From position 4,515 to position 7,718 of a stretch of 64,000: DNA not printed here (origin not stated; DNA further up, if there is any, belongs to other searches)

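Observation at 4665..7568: Divergent full-length SecA paralog with about 190-aa N-terminal extension and no canonical N- or C-termini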

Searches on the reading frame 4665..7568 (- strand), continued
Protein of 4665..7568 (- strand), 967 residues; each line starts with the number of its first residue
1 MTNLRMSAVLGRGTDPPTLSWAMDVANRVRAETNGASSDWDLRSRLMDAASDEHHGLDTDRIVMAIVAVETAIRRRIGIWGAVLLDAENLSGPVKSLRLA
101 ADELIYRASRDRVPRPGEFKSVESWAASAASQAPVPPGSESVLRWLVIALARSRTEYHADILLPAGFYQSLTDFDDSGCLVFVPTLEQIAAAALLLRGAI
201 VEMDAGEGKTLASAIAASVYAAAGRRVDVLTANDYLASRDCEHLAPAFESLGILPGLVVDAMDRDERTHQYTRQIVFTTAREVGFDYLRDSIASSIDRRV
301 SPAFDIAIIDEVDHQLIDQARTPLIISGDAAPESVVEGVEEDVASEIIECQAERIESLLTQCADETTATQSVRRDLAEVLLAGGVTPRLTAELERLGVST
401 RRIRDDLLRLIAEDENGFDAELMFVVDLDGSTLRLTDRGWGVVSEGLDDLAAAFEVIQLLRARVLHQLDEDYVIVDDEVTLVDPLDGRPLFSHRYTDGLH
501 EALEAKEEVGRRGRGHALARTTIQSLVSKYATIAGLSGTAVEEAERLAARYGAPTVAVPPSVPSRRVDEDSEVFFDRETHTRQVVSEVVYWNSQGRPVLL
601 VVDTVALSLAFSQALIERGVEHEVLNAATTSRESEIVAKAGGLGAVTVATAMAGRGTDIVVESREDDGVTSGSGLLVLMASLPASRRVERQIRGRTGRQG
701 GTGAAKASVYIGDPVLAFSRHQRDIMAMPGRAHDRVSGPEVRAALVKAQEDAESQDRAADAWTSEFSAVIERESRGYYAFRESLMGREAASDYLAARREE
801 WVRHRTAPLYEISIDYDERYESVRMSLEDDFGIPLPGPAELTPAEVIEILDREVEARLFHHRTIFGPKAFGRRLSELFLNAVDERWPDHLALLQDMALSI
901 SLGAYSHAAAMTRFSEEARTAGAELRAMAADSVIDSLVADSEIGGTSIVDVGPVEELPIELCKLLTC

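Call 28: search_solved_structures(query=window:4665-7568:-, max_evalue=0.00001, show_alignments=2)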
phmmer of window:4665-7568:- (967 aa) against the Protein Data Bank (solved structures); distinct sequences matched with E-value up to 0.00001: 25.
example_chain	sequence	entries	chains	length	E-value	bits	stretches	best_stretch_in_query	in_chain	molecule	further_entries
6t4h_A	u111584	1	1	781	9e-86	292.1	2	447-911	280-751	Protein translocase subunit SecA 2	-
6sxh_A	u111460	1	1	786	9.2e-86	292.1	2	447-911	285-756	Protein translocase subunit SecA 2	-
2ibm_A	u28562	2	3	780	9.3e-85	288.7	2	424-917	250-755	Preprotein translocase secA subunit | Protein translocase subunit SecA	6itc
3jv2_A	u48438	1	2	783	9.5e-85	288.7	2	424-917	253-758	Protein translocase subunit SecA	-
8ya0_A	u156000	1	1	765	9.9e-85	288.6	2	424-917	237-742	Protein translocase subunit SecA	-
1m6n_A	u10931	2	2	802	1e-84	288.6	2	424-917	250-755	Preprotein translocase secA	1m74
3dl8_A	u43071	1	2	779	1.1e-84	288.5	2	424-917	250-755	Protein translocase subunit secA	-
7xha_A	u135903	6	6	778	1.1e-84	288.5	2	424-917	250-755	Protein translocase subunit SecA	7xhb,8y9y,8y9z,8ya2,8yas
1tf2_A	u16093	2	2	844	1.3e-84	288.3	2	424-917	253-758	Preprotein translocase secA subunit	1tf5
3iqm_A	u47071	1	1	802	2.5e-84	287.3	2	424-917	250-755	Protein translocase subunit secA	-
3iqy_A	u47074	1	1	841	6.8e-84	285.9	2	424-917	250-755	Protein translocase subunit secA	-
5eul_A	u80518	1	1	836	6.4e-83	282.6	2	425-902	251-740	Protein translocase subunit SecA, Insertion Peptide Chimera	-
4uaq_A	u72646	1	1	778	4.1e-81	276.7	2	404-793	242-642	Protein translocase subunit SecA 2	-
6gox_A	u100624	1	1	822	2.5e-80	274.1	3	402-661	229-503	Protein translocase subunit SecA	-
2vda_A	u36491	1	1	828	2.6e-80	274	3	402-661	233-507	TRANSLOCASE SUBUNIT SECA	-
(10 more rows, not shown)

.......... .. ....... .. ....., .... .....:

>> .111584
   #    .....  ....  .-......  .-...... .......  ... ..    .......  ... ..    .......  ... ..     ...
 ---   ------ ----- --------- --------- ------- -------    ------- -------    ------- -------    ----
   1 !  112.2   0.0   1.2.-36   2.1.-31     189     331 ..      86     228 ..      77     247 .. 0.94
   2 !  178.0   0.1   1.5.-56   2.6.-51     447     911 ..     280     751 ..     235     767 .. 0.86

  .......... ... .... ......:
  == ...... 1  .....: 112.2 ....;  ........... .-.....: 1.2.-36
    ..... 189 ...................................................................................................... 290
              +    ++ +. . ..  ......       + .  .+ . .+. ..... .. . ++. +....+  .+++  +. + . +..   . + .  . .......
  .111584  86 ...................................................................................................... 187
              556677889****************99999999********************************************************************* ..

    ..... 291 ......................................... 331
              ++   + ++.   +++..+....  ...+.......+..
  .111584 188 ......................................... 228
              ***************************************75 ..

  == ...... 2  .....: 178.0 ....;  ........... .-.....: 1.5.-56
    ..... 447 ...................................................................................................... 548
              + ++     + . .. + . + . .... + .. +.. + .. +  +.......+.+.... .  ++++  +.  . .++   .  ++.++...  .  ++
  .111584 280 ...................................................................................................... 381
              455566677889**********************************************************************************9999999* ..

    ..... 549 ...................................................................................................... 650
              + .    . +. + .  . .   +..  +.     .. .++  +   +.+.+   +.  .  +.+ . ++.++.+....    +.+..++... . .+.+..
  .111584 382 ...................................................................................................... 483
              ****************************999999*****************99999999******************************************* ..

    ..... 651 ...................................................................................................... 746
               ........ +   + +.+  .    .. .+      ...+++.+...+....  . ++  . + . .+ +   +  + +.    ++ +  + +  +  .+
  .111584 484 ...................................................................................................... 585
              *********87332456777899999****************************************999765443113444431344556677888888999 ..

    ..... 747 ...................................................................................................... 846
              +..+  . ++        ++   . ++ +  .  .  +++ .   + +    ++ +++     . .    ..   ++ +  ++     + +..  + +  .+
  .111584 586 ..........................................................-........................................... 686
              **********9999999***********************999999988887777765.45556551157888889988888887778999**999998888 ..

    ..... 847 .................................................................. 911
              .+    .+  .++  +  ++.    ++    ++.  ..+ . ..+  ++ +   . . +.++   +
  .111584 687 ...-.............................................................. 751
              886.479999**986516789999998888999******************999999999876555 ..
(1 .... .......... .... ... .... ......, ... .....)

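Call 44: predict_structure(alignment_id=A1)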
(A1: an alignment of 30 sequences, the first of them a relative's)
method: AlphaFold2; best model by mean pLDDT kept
length: 967 residues; sequences in the alignment: 30
mean_pLDDT: 78.1   pTM: 0.75
mean pLDDT of the five models: 78.1, 77.7, 77.2, 70.5, 67.9
residues with pLDDT >= 90: 183; 70-90: 562; 50-70: 131; < 50: 91
segments of 3 or more residues with pLDDT < 50: 1-13, 53-55, 112-116, 332-337, 467-480, 491-513, 665-672, 944-957
pLDDT, mean of each block of 10 residues (from residue 1): 32 64 94 81 90 64 93 90 86 90 84 58 87 85 91 85 87 87 92 94 82 95 92 83 90 91 87 92 83 81 87 77 64 48 79 86 81 87 75 79 81 73 71 72 73 62 54 45 55 39 44 59 80 88 84 89 80 89 94 89 83 92 81 78 87 66 49 78 82 74 87 77 79 77 88 70 74 88 80 86 88 85 87 75 87 87 80 85 85 71 66 88 90 85 41 45 53
secondary structure, 60 per line:
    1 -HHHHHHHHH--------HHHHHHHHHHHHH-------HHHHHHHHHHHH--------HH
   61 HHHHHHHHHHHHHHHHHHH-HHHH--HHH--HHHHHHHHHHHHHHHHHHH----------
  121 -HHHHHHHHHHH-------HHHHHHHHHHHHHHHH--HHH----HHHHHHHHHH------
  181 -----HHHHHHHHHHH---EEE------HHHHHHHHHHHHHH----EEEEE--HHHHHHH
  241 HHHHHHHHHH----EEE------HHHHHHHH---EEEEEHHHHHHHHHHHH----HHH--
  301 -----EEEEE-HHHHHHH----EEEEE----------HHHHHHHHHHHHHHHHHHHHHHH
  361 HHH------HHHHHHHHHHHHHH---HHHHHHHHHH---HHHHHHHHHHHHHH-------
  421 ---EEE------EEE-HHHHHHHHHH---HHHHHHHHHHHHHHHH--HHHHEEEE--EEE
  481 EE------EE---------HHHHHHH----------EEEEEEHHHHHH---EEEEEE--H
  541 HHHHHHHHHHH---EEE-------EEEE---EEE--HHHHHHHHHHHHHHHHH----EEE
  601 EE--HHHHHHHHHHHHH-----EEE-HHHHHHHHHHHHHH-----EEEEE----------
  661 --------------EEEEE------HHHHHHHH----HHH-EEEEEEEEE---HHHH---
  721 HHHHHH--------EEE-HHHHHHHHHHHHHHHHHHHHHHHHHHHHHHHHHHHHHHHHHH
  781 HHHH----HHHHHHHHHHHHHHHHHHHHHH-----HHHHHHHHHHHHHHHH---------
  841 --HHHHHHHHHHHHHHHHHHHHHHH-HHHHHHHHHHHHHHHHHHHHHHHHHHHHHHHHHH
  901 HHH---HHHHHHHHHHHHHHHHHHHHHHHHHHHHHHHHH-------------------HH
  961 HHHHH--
elements in order (helices of 4 or more, strands of 3 or more residues): H2-10 H19-31 H39-50 H59-79 H81-84 H92-110 H122-132 H140-155 H165-174 H186-196 E200-202 H209-222 E227-231 H234-250 E255-257 H264-271 E275-279 H280-291 E306-310 H312-318 E323-327 H338-363 H370-383 H387-396 H400-413 E424-426 E433-435 H437-446 H450-465 H468-471 E472-475 E478-482 H500-506 E517-522 H523-528 E532-537 H540-551 E555-557 E565-568 E572-574 H577-593 E598-602 H605-617 E623-625 H627-640 E646-650 E675-679 H686-693 E702-710 H714-717 H721-726 E735-737 H739-784 H789-810 H816-831 H843-865 H867-903 H907-939 H959-965

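Call 48: fold_search(model_id=the predicted structure, library=pdb)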
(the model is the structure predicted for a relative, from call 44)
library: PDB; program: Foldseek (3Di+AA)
matches with E <= 10: 1023; with E <= 0.001: 310
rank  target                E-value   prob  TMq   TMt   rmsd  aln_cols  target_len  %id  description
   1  1tf5                  1.0e-38  1.00  0.56  0.69  12.4       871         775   25  Crystal structure of SecA in an open conformation from Bacillus Subtilis (released 2004-08-03)
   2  3jv2_B                1.1e-38  1.00  0.57  0.71  11.8       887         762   26  Crystal Structure of B. subtilis SecA with bound peptide (released 2009-11-24)
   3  3jv2_A                3.3e-38  1.00  0.57  0.71  11.7       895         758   24  Crystal Structure of B. subtilis SecA with bound peptide (released 2009-11-24)
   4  6itc_A                4.1e-38  1.00  0.61  0.76  11.2       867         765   24  Structure of a substrate engaged SecA-SecY protein translocation machine (released 2019-06-12)
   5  1tf2                  4.4e-38  1.00  0.57  0.70  11.8       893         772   25  Crystal structure of SecA:ADP in an open conformation from Bacillus Subtilis (released 2004-08-03)
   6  6sxh                  5.3e-38  1.00  0.55  0.68  16.1       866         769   24  Crystal structure of the accessory translocation ATPase, SecA2, from Clostridium difficile (released 2020-10-07)
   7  3iqy                  2.5e-37  1.00  0.53  0.63  18.7       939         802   24  Active site mutants of B. subtilis SecA (released 2010-08-11)
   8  1nkt_A                3.0e-36  1.00  0.52  0.60  17.4       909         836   25  CRYSTAL STRUCTURE OF THE SECA PROTEIN TRANSLOCATION ATPASE FROM MYCOBACTERIUM TUBERCULOSIS COMPLEX WITH ADPBS (released 2003-03-04)
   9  1nl3_B                6.3e-36  1.00  0.53  0.60  17.6       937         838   24  CRYSTAL STRUCTURE OF THE SECA PROTEIN TRANSLOCATION ATPASE FROM MYCOBACTERIUM TUBERCULOSIS in APO FORM (released 2003-03-04)
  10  6gox                  2.3e-35  1.00  0.51  0.62  16.4       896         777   23  SecA (released 2019-06-19)
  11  1nl3_A                2.8e-35  1.00  0.52  0.59  17.7       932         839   25  CRYSTAL STRUCTURE OF THE SECA PROTEIN TRANSLOCATION ATPASE FROM MYCOBACTERIUM TUBERCULOSIS in APO FORM (released 2003-03-04)
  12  1m6n                  5.3e-35  1.00  0.53  0.63  18.6       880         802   24  Crystal structure of the SecA translocation ATPase from Bacillus subtilis (released 2002-09-20)
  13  2vda_MODEL_1_A        6.3e-35  1.00  0.50  0.58  14.1       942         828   26  Solution structure of the SecA-signal peptide complex (released 2007-11-27)
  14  3iqm                  1.2e-34  1.00  0.53  0.63  18.9       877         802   24  Active site mutants of B. subtilis SecA (released 2010-08-11)
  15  2ibm_B                1.7e-34  1.00  0.55  0.69  17.8       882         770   24  A novel dimer interface and conformational changes revealed by an X-ray structure of B. subtilis SecA (released 2006-11-14)
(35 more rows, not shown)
